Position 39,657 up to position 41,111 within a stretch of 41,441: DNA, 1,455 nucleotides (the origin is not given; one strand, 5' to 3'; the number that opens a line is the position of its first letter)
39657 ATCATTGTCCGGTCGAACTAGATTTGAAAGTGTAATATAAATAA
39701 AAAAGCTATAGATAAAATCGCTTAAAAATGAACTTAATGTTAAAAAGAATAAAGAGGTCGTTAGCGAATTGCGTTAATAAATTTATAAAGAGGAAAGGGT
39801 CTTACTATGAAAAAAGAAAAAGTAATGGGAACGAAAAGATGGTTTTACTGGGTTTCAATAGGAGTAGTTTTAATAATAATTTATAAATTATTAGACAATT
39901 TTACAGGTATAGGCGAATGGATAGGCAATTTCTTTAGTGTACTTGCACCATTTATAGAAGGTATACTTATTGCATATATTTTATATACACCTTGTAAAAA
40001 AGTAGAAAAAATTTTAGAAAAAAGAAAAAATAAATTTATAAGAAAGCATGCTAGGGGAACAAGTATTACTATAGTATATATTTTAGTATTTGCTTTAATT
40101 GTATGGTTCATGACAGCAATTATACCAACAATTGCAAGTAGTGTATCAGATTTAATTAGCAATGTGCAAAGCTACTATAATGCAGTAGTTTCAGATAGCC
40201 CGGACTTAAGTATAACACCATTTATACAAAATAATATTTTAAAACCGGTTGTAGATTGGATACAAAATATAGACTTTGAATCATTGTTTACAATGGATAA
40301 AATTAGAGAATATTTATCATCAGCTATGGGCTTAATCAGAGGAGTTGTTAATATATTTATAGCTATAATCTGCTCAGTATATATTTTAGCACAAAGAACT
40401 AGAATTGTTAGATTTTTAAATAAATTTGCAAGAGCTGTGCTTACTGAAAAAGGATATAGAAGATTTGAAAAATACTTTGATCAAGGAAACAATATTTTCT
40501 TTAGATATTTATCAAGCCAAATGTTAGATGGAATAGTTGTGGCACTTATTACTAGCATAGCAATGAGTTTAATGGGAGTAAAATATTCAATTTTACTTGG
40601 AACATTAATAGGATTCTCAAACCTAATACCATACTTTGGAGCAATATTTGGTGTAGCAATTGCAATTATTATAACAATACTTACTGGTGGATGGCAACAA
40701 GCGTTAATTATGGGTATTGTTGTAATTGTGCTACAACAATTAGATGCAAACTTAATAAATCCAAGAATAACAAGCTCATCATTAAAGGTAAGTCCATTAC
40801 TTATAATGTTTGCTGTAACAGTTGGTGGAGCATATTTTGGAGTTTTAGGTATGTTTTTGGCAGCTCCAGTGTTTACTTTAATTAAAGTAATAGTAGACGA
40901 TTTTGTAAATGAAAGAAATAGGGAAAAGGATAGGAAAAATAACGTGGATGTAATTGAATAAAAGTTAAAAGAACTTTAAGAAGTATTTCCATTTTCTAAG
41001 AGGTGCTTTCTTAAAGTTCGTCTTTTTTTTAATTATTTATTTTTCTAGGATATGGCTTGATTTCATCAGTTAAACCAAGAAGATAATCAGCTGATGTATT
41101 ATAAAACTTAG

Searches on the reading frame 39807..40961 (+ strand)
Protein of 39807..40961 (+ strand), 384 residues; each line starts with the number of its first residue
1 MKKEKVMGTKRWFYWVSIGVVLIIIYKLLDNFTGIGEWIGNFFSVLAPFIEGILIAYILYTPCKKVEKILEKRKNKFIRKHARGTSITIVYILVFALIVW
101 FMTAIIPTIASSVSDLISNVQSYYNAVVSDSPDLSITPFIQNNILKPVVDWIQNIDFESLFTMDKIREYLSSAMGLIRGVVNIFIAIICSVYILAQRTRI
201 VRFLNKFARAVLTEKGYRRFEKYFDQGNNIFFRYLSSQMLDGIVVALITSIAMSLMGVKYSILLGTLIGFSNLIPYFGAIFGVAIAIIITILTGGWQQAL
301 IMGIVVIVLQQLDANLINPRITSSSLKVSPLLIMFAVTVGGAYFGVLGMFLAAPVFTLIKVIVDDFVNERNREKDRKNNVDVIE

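Call 50: search_protein_families(library=pfam, proteins=[window:39807-40961:+])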
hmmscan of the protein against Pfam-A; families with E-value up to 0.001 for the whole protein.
window:39807-40961:+ (384 aa): 1 family
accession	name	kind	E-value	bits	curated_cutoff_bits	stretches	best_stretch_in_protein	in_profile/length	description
PF01594.21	AI-2E_transport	-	9.1e-50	170.1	34.3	1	42-366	17-326/327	AI-2E family transporter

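Call 84: find_encoding_contigs(protein=window:39807-40961:+, flank=10000, max_places=4)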
Protein window:39807-40961:+ (384 aa): 1 contig read that carries it; 1 place shown.
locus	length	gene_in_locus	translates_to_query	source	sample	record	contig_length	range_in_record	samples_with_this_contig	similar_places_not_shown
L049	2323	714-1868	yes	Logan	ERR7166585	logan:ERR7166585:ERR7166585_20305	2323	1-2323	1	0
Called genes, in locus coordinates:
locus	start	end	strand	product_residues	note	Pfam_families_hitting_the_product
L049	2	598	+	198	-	?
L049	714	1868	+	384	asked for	PF01594:AI-2E_transport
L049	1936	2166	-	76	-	PF12844:HTH_19 (weak), PF13560:HTH_31, PF01381:HTH_3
